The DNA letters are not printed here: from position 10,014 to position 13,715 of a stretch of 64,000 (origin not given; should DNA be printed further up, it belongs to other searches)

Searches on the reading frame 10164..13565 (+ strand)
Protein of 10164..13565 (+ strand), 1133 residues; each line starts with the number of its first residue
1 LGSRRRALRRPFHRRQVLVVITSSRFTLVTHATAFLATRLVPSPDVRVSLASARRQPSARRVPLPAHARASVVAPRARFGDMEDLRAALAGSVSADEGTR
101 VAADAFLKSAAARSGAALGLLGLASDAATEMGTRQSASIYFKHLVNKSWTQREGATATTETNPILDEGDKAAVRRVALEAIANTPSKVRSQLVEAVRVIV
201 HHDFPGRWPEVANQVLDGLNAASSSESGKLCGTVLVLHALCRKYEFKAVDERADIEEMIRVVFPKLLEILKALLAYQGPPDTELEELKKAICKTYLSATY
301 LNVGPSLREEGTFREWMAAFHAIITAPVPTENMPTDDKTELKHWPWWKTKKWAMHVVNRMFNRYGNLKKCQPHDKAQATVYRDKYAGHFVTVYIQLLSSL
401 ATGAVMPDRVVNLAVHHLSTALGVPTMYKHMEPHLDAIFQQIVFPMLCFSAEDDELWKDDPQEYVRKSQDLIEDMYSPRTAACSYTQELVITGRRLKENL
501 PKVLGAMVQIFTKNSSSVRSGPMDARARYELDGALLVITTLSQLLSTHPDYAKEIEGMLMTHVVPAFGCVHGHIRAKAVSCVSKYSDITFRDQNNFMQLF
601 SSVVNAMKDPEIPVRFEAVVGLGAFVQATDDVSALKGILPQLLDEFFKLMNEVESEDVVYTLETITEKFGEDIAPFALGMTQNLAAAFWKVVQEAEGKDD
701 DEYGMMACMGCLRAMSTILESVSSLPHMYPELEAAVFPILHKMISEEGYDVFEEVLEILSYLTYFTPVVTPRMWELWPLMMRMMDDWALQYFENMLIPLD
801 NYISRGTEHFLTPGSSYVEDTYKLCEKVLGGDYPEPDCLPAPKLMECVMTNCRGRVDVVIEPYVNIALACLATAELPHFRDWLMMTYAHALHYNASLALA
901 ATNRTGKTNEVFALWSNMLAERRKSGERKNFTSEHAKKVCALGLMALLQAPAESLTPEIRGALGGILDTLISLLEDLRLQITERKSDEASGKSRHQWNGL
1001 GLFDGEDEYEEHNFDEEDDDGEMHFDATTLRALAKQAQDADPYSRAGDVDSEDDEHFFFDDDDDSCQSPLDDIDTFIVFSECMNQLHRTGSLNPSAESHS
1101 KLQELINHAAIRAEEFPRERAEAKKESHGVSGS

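Call 63: search_protein_families(library=pfam, proteins=[window:10164-13565:+], max_evalue=0.00001)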
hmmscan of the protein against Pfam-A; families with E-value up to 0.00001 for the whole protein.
window:10164-13565:+ (1133 aa): 2 families
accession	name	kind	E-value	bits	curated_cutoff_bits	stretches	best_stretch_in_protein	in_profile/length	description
PF08506.16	Cse1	-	6.5e-09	35.6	22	1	313-513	80-259/370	Cse1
PF03810.25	IBN_N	-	1.6e-08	34.9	21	1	105-181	3-71/73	Importin-beta N-terminal domain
